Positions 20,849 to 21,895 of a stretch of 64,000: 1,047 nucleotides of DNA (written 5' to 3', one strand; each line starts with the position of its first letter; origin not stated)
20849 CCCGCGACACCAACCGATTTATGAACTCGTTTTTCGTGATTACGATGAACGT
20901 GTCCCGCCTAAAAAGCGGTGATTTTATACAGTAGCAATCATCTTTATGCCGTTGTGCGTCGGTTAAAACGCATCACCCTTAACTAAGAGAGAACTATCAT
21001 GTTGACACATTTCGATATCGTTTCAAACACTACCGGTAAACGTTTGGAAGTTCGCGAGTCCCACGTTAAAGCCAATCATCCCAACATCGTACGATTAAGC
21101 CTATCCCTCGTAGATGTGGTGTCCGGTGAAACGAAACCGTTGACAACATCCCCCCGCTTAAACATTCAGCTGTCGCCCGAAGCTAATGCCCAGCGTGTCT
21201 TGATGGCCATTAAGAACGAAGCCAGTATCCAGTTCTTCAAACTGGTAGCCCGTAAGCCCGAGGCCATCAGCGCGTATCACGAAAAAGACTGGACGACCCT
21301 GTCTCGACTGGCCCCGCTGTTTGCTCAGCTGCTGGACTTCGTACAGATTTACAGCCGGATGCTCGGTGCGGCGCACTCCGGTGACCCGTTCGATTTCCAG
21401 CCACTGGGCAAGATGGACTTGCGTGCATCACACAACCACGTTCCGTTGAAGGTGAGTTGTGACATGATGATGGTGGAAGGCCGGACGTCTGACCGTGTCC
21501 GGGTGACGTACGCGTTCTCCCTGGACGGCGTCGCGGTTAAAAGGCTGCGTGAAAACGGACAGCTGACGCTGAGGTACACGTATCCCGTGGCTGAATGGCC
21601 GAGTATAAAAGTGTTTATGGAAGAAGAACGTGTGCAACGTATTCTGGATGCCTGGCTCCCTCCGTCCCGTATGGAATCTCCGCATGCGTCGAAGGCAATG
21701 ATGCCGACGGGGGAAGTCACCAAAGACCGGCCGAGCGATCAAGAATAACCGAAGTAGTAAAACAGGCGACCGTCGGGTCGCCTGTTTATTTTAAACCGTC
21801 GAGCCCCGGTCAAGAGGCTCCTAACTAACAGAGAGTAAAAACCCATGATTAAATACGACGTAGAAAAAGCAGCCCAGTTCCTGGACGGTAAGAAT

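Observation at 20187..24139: Tandem array of five highly diverged ~220-250 aa paralogs organised as repeated cassettes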

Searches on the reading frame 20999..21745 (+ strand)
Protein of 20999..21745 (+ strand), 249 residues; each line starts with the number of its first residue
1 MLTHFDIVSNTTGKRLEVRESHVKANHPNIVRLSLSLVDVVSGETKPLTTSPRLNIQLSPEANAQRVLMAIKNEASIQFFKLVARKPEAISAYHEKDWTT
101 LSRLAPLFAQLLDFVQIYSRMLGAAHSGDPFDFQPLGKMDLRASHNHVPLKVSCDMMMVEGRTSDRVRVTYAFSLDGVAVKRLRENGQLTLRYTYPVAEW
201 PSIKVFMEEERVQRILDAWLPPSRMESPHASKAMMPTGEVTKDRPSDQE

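Call 4: search_protein_families(library=pfam, proteins=[window:20999-21745:+], max_evalue=1)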
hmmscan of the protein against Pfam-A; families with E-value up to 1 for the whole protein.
window:20999-21745:+ (249 aa): 0 families

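Call 5: search_protein_families(library=phrogs, proteins=[window:20999-21745:+], max_evalue=0.1)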
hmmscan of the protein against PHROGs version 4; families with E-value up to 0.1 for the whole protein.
window:20999-21745:+ (249 aa): 1 family
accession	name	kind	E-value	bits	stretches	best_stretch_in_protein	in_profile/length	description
phrog_6820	-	unknown function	2.2e-45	155.9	1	8-224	22-253/261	-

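Call 6: search_dna_similar(query=window:20999-21745:+, collection=phages, mode=protein, max_rows=40, max_evalue=0.001)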
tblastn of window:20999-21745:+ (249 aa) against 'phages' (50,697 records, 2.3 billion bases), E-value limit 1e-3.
Records with a match: 34; places in all: 34; records where one place covers at least 80% of the query: 7.
Best place of each record, by identity: <60% 34.
By first word of the organism name: Erwinia 21; Salmonella 9; Escherichia 2; Enterobacteria 1; Proteus 1.
By host as written in the record: Erwinia amylovora 11; Erwinia amylovora ATCC 29780 9; - 3; Salmonella enterica 3; Salmonella sp. 2; Escherichia coli 2; Salmonella enterica subsp. enterica serovar Enteritidis 1; Proteus mirabilis 3b10_21 1; and 2 more.
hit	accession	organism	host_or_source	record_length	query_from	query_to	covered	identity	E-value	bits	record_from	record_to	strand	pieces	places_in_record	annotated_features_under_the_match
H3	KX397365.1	Erwinia phage vB_EamM_Caitlin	Erwinia amylovora ATCC 29780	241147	1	239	96%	33.3%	7e-25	108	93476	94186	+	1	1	hypothetical protein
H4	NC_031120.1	Erwinia phage vB_EamM_Caitlin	Erwinia amylovora ATCC 29780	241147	1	239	96%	33.3%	7e-25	108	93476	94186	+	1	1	hypothetical protein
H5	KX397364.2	Erwinia phage vB_EamM_Asesino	Erwinia amylovora ATCC 29780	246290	1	220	88%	34.7%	1e-29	122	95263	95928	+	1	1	hypothetical protein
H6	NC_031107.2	Erwinia phage vB_EamM_Asesino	Erwinia amylovora ATCC 29780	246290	1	220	88%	34.7%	1e-29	122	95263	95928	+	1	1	hypothetical protein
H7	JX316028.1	Erwinia phage phiEaH2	Erwinia amylovora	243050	7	220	86%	35.6%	4e-31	126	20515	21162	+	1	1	hypothetical protein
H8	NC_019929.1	Erwinia phage phiEaH2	Erwinia amylovora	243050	7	220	86%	35.6%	4e-31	126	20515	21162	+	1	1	hypothetical protein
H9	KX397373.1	Erwinia phage vB_EamM_Stratton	Erwinia amylovora ATCC 29780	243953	7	220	86%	35.6%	4e-31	126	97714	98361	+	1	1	hypothetical protein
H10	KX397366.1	Erwinia phage vB_EamM_ChrisDB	Erwinia amylovora ATCC 29780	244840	71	239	68%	31.1%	1e-12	73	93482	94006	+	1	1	hypothetical protein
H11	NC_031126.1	Erwinia phage vB_EamM_ChrisDB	Erwinia amylovora ATCC 29780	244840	71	239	68%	31.1%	1e-12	73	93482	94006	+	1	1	hypothetical protein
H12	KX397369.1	Erwinia phage vB_EamM_Kwan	Erwinia amylovora ATCC 29780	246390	44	231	76%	27.2%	5e-6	53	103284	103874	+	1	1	hypothetical protein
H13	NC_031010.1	Erwinia phage vB_EamM_Kwan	Erwinia amylovora ATCC 29780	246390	44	231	76%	27.2%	5e-6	53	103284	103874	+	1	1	hypothetical protein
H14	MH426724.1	Erwinia phage Wellington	Erwinia amylovora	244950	55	231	71%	27.1%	2e-5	51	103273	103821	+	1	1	hypothetical protein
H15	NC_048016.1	Erwinia phage Wellington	Erwinia amylovora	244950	55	231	71%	27.1%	2e-5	51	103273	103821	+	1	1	hypothetical protein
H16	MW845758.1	Erwinia phage pEa_SNUABM_11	Erwinia amylovora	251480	55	228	70%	27.0%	3e-7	57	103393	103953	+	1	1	hypothetical protein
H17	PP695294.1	Salmonella phage 1252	Salmonella enterica subsp. enterica ...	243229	67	220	62%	29.1%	2e-10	67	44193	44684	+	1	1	hypothetical protein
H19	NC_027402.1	Salmonella phage SPN3US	-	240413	67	220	62%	29.1%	2e-10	66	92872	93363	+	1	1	hypothetical protein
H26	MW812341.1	Erwinia phage pEa_SNUABM_9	Erwinia amylovora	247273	58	223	67%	24.2%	2e-7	57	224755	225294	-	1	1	hypothetical protein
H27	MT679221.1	Proteus phage 7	Proteus mirabilis 3b10_21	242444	65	220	63%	25.4%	1e-5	52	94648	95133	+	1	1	hypothetical protein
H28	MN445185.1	Escherichia phage vB_EcoM_EC001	Escherichia coli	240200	65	220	63%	25.4%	2e-5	51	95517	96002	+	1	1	hypothetical protein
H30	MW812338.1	Erwinia phage pEa_SNUABM_4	Erwinia amylovora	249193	66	220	62%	25.1%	5e-10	65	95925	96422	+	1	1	hypothetical protein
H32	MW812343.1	Erwinia phage pEa_SNUABM_6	Erwinia amylovora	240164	61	226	67%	23.4%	2e-4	48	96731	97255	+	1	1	hypothetical protein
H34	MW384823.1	Erwinia phage pEa_SNUABM_43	Erwinia amylovora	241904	65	220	63%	24.1%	3e-6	54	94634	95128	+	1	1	hypothetical protein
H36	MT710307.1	Salmonella phage pSal-SNUABM-04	Salmonella enterica Sal-SNUABM-svn1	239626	65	220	63%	23.6%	1e-6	55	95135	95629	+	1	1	hypothetical protein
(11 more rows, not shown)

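Call 8: get_annotated_region(hit=H19, flank=6000)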
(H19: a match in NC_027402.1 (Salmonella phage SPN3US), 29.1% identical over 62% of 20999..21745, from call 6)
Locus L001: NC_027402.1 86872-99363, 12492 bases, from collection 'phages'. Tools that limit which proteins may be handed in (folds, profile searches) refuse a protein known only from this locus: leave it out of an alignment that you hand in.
description: Salmonella phage SPN3US, complete genome.
organism: Salmonella phage SPN3US (NCBI taxid 1090134)
taxonomy: Viruses; Duplodnaviria; Heunggongvirae; Uroviricota; Caudoviricetes; Seoulvirus; Seoulvirus SPN3US
host: -; source: -; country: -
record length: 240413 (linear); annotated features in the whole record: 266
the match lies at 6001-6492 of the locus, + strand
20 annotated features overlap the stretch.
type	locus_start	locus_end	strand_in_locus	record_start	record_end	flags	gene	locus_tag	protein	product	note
CDS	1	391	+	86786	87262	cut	-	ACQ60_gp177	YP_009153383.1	hypothetical protein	-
CDS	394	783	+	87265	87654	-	-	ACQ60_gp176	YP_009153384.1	hypothetical protein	-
CDS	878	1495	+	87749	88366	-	-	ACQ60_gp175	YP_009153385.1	hypothetical protein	-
CDS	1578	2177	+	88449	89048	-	-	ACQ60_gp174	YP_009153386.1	DprA-like DNA recombination-mediator protein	-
CDS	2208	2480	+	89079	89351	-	-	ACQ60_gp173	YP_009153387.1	hypothetical protein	-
CDS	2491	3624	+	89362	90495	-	-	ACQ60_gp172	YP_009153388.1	internal head protein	-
CDS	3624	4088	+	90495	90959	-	-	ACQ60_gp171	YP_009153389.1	acetyltransferase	-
CDS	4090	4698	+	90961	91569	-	-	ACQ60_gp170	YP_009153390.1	hypothetical protein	-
CDS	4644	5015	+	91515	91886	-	-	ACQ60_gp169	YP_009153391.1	hypothetical protein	-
CDS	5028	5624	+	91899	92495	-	-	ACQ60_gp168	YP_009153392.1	hypothetical protein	-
CDS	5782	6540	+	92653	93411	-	-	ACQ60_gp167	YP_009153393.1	hypothetical protein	-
CDS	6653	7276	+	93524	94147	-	-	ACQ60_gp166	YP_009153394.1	thymidylate kinase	-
CDS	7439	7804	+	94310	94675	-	-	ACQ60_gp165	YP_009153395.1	HTH DNA binding protein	-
CDS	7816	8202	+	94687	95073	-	-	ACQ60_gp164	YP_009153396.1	hypothetical protein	-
CDS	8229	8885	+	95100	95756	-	-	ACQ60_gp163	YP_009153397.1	hypothetical protein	-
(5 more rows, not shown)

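Call 9: get_annotated_region(hit=H6, flank=6000)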
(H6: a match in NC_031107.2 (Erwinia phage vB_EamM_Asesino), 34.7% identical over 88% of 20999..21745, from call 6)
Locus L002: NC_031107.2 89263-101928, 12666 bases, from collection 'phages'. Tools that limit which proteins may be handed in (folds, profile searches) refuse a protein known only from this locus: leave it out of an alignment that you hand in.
description: Erwinia phage vB_EamM_Asesino, complete genome.
organism: Erwinia phage vB_EamM_Asesino (NCBI taxid 1883370)
taxonomy: Viruses; Duplodnaviria; Heunggongvirae; Uroviricota; Caudoviricetes; Erskinevirus; Erskinevirus asesino
host: Erwinia amylovora ATCC 29780; source: branches and blossoms; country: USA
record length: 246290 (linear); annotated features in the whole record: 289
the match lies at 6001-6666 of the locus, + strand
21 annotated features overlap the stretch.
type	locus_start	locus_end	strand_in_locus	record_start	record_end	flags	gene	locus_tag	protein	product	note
CDS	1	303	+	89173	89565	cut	-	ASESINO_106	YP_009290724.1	hypothetical protein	gp106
CDS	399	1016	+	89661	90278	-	-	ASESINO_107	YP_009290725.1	hypothetical protein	gp107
CDS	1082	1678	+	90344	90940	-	-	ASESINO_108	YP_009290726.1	DprA-like DNA recombination-mediator protein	gp108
CDS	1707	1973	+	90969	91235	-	-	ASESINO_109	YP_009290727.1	hypothetical protein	gp109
CDS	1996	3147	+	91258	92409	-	-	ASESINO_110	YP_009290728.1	internal head protein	gp110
CDS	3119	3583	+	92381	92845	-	-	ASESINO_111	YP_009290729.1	acetyltransferase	gp111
CDS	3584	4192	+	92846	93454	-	-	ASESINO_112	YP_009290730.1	hypothetical protein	gp112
CDS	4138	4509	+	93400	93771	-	-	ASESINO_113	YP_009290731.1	hypothetical protein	gp113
CDS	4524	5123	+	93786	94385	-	-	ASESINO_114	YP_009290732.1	hypothetical protein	gp114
CDS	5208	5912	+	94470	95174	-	-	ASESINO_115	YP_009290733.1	hypothetical protein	gp115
CDS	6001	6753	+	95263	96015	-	-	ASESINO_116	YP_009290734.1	hypothetical protein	gp116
CDS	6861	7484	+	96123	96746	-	-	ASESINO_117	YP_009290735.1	thymidylate kinase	gp117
CDS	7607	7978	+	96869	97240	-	-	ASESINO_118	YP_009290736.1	HTH DNA binding protein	gp118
CDS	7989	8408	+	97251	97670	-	-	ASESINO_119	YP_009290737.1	hypothetical protein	gp119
CDS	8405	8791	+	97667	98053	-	-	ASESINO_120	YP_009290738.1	hypothetical protein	gp120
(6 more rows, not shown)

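Call 18: get_annotated_region(hit=H4, flank=3500)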
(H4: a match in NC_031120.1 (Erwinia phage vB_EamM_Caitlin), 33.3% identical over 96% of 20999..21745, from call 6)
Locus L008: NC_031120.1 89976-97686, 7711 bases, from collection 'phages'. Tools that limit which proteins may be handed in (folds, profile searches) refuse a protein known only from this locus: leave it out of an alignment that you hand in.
description: Erwinia phage vB_EamM_Caitlin, complete genome.
organism: Erwinia phage vB_EamM_Caitlin (NCBI taxid 1883379)
taxonomy: Viruses; Duplodnaviria; Heunggongvirae; Uroviricota; Caudoviricetes; Machinavirus
host: Erwinia amylovora ATCC 29780; source: branches and blossoms; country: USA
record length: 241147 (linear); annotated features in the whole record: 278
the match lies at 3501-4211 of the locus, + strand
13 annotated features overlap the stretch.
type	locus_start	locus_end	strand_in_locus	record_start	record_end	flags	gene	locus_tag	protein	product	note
CDS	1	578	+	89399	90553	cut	-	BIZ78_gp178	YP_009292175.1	internal head protein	gp102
CDS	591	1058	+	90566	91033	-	-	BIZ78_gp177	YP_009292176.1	acetyltransferase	gp103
CDS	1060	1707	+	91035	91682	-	-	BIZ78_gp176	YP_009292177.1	hypothetical protein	gp104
CDS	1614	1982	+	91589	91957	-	-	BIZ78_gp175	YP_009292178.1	hypothetical protein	gp105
CDS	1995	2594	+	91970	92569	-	-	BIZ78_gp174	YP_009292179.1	hypothetical protein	gp106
CDS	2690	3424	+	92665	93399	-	-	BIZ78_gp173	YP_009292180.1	hypothetical protein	gp107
CDS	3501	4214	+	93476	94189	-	-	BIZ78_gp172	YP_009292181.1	hypothetical protein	gp108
CDS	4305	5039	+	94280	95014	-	-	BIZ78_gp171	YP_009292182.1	hypothetical protein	gp109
CDS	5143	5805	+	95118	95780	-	-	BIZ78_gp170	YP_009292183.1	thymidylate kinase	gp110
CDS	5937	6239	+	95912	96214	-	-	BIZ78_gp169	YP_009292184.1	hypothetical protein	gp111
CDS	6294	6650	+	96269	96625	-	-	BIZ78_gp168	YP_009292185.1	HTH DNA binding protein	gp112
CDS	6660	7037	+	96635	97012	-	-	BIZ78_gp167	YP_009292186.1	hypothetical protein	gp113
CDS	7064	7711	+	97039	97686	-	-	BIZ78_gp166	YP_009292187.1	hypothetical protein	gp114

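Call 19: get_annotated_region(hit=H8, flank=3500)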
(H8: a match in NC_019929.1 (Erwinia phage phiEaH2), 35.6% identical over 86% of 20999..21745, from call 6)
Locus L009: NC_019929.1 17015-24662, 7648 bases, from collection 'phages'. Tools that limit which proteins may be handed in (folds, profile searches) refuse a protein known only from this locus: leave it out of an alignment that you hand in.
description: Erwinia phage phiEaH2, complete genome.
organism: Erwinia phage phiEaH2 (NCBI taxid 1029988)
taxonomy: Viruses; Duplodnaviria; Heunggongvirae; Uroviricota; Caudoviricetes; Erskinevirus; Erskinevirus EaH2
host: Erwinia amylovora; source: -; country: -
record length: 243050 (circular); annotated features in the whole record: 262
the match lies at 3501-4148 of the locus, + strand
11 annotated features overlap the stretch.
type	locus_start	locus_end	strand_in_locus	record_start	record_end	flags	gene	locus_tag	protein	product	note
CDS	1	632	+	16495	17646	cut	-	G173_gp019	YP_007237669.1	internal head protein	-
CDS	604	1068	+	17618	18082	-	-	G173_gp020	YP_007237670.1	acetyltransferase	-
CDS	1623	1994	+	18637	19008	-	-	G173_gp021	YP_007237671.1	hypothetical protein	-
CDS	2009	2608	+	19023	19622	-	-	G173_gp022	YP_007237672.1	hypothetical protein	-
CDS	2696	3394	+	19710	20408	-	-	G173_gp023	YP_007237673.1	hypothetical protein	-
CDS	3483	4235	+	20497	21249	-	-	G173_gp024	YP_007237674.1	hypothetical protein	-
CDS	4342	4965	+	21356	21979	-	-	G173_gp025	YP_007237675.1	thymidylate kinase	-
CDS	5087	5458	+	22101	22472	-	-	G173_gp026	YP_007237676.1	HTH DNA binding protein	-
CDS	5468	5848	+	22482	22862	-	-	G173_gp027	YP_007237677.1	hypothetical protein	-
CDS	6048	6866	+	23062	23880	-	-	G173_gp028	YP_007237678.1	DNA methyltransferase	-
CDS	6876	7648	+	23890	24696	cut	-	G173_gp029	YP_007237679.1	hypothetical protein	-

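Call 20: get_annotated_region(hit=H13, flank=3500)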
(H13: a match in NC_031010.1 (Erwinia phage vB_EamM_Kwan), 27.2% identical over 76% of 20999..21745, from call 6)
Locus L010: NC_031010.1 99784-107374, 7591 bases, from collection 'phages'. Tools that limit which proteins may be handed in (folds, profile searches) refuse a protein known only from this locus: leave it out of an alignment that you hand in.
description: Erwinia phage vB_EamM_Kwan, complete genome.
organism: Erwinia phage vB_EamM_Kwan (NCBI taxid 1883374)
taxonomy: Viruses; Duplodnaviria; Heunggongvirae; Uroviricota; Caudoviricetes; Wellingtonvirus; Wellingtonvirus wellington
host: Erwinia amylovora ATCC 29780; source: -; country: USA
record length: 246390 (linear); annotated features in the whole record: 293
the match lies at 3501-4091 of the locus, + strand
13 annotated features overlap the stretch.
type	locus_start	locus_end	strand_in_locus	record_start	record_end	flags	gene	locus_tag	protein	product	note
CDS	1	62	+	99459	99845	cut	-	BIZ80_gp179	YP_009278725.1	hypothetical protein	gp120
CDS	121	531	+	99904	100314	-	-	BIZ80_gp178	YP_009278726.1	hypothetical protein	gp121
CDS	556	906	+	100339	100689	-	-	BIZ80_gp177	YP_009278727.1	HTH DNA binding protein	gp122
CDS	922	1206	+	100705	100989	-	-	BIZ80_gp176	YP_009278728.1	hypothetical protein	gp123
CDS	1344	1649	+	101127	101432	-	-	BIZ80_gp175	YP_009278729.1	hypothetical protein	gp124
CDS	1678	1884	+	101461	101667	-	-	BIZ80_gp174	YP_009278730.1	hypothetical protein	gp125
CDS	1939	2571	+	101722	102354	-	-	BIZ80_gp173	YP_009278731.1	hypothetical protein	gp126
CDS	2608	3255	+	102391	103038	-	-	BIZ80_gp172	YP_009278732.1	hypothetical protein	gp127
CDS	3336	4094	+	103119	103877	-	-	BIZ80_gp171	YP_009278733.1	hypothetical protein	gp128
CDS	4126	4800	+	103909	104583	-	-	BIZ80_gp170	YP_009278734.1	hypothetical protein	gp129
CDS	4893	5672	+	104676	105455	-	-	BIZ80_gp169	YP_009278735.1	hypothetical protein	gp130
CDS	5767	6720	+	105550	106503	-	-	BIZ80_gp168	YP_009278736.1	putative GCN5-related N-acetyltransferase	gp131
CDS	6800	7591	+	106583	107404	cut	-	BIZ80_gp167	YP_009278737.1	DNA methyltransferase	gp132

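Call 21: get_annotated_region(hit=H27, flank=3500)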
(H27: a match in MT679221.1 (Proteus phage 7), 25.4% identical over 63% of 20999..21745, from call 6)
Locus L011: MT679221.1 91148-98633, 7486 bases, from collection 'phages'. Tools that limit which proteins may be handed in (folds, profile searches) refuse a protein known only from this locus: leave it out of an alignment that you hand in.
description: Proteus phage 7, complete genome.
organism: Proteus phage 7 (NCBI taxid 2767546)
taxonomy: Viruses; Duplodnaviria; Heunggongvirae; Uroviricota; Caudoviricetes; Seoulvirus; Seoulvirus SPN3US
host: Proteus mirabilis 3b10_21; source: wastewater; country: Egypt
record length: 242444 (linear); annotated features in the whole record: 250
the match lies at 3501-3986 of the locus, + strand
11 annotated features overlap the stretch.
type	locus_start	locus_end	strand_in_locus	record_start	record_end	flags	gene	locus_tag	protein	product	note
CDS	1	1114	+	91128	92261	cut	-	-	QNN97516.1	hypothetical protein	-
CDS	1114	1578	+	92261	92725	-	-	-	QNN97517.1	GNAT family acetyltransferase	-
CDS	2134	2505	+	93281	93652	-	-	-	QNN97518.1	hypothetical protein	-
CDS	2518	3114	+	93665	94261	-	-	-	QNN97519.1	hypothetical protein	-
CDS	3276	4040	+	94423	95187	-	-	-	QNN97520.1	hypothetical protein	-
CDS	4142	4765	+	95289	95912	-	-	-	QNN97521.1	thymidylate kinase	-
CDS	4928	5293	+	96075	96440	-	-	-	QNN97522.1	transcriptional regulator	-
CDS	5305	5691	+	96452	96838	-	-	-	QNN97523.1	hypothetical protein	-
CDS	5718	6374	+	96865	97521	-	-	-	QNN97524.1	hypothetical protein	-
CDS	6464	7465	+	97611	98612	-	-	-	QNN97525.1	GCN5 family acetyltransferase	-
CDS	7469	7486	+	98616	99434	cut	-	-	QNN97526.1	DNA adenine methylase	-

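Call 24: find_homologous_proteins(query=window:20999-21745:+, max_evalue=0.001)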
Query window:20999-21745:+ (249 aa): 1 proteins with E <= 0.001 among 496 candidates. Only proteins of 136 to 436 residues were searched: fused or split forms outside these lengths cannot appear, so this answer is no evidence that the protein stands alone or is whole; lengths 'longer' or 'shorter' looks for them.
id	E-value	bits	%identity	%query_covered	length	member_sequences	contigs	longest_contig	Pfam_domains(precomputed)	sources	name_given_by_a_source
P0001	3.1e-161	552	100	100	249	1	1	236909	-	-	-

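Call 27: find_related_loci(query=window:20999-21745:+, collection=viral_contigs, flank=5000)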
Query window:20999-21745:+ (249 aa) in viral_contigs; peptide patterns used: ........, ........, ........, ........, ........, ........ (x = any residue, [..] = any of these).
6 stretches matched a pattern, but none encodes a relative of the query by tblastn (E <= 1e-3).

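Call 35: get_annotated_region(hit=H16, flank=3500)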
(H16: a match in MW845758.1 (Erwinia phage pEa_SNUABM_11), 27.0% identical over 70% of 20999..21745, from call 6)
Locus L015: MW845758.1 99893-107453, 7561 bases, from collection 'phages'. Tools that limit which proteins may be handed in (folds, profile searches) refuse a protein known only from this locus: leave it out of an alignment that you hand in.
description: Erwinia phage pEa_SNUABM_11, complete genome.
organism: Erwinia phage pEa_SNUABM_11 (NCBI taxid 2859245)
taxonomy: Viruses; Duplodnaviria; Heunggongvirae; Uroviricota; Caudoviricetes; Wellingtonvirus
host: Erwinia amylovora; source: stream water; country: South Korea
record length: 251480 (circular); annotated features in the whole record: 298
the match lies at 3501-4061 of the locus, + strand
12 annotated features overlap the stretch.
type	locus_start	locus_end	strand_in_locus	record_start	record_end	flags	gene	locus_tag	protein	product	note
CDS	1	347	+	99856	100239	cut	-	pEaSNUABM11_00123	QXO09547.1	hypothetical protein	-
CDS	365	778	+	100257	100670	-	-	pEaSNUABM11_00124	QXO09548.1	hypothetical protein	-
CDS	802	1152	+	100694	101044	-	-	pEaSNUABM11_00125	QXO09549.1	hypothetical protein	-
CDS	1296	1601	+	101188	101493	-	-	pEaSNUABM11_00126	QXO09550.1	hypothetical protein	-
CDS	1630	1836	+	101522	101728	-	-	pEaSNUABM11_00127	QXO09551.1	hypothetical protein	-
CDS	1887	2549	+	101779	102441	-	-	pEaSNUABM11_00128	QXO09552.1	hypothetical protein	-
CDS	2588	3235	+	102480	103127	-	-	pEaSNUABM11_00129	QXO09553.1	hypothetical protein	-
CDS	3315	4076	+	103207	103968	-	-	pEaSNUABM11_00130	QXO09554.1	hypothetical protein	-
CDS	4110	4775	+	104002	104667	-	-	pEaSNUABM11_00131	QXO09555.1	hypothetical protein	-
CDS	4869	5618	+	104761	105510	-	-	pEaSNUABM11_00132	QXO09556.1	hypothetical protein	-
CDS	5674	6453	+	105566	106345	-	-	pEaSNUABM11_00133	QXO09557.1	hypothetical protein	-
CDS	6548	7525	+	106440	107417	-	-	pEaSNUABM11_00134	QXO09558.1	hypothetical protein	-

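Call 36: get_annotated_region(hit=H26, flank=3500)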
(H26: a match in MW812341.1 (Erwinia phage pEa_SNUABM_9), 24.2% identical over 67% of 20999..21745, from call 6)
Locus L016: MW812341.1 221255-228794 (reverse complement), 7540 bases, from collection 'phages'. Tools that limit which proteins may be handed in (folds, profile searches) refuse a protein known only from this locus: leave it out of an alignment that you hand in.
description: Erwinia phage pEa_SNUABM_9, complete genome.
organism: Erwinia phage pEa_SNUABM_9 (NCBI taxid 2835897)
taxonomy: Viruses; Duplodnaviria; Heunggongvirae; Uroviricota; Caudoviricetes; Machinavirus
host: Erwinia amylovora; source: stream water; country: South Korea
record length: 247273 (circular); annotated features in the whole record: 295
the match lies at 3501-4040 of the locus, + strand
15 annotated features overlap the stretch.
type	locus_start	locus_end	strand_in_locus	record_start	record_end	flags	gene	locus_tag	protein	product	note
CDS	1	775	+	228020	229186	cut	-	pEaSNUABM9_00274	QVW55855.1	hypothetical protein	-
CDS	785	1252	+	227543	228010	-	-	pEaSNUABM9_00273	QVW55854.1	hypothetical protein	-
CDS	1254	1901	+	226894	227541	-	-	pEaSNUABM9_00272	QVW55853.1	hypothetical protein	-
CDS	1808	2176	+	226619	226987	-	-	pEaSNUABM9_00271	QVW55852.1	hypothetical protein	-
CDS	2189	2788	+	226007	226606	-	-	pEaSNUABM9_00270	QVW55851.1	hypothetical protein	-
CDS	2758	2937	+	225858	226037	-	-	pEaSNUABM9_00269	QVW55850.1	hypothetical protein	-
CDS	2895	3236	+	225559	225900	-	-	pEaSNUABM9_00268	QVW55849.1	hypothetical protein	-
CDS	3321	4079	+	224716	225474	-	-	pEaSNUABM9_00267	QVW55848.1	hypothetical protein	-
CDS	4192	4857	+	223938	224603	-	-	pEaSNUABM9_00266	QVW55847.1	hypothetical protein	-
CDS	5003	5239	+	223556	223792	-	-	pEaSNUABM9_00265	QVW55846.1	hypothetical protein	-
CDS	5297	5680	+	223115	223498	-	-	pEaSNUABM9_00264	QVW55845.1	hypothetical protein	-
CDS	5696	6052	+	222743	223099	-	-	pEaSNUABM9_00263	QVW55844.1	hypothetical protein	-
CDS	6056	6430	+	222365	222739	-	-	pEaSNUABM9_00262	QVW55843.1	hypothetical protein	-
CDS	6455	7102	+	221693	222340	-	-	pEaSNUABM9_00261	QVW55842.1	hypothetical protein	-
CDS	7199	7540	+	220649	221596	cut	-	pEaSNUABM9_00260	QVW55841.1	hypothetical protein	-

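Call 37: get_annotated_region(hit=H28, flank=3500)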
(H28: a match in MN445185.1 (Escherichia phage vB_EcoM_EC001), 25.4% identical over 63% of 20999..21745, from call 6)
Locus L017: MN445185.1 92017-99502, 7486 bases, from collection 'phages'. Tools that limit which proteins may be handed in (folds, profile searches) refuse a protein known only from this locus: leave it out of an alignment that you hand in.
description: Escherichia phage vB_EcoM_EC001, complete genome.
organism: Escherichia phage vB_EcoM_EC001 (NCBI taxid 2739754)
taxonomy: Viruses; Duplodnaviria; Heunggongvirae; Uroviricota; Caudoviricetes; Seoulvirus; Seoulvirus SPN3US
host: Escherichia coli; source: sewage; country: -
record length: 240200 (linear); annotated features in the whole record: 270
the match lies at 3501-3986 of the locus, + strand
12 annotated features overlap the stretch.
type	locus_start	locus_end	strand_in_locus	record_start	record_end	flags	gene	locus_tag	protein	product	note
CDS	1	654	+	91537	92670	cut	-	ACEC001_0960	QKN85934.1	hypothetical protein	MGA_96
CDS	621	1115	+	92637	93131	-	-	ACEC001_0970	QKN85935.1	acetyltransferase (GNAT) family protein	MGA_97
CDS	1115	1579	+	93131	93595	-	-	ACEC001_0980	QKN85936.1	acetyltransferase (GNAT) family protein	MGA_98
CDS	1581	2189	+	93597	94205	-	-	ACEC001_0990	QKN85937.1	hypothetical protein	MGA_99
CDS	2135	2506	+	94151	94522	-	-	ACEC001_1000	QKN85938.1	hypothetical protein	MGA_100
CDS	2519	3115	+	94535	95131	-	-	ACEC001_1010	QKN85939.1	hypothetical protein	MGA_101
CDS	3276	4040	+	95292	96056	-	-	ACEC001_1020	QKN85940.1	hypothetical protein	MGA_102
CDS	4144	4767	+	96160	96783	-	-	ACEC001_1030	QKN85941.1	thymidylate kinase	MGA_103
CDS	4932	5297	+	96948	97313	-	-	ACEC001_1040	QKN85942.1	putative transcriptional regulator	MGA_104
CDS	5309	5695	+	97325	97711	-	-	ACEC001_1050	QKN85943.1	hypothetical protein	MGA_105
CDS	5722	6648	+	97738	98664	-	-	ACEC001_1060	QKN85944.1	hypothetical protein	MGA_106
CDS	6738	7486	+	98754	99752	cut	-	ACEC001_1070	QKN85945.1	N-acyltransferase superfamily protein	MGA_107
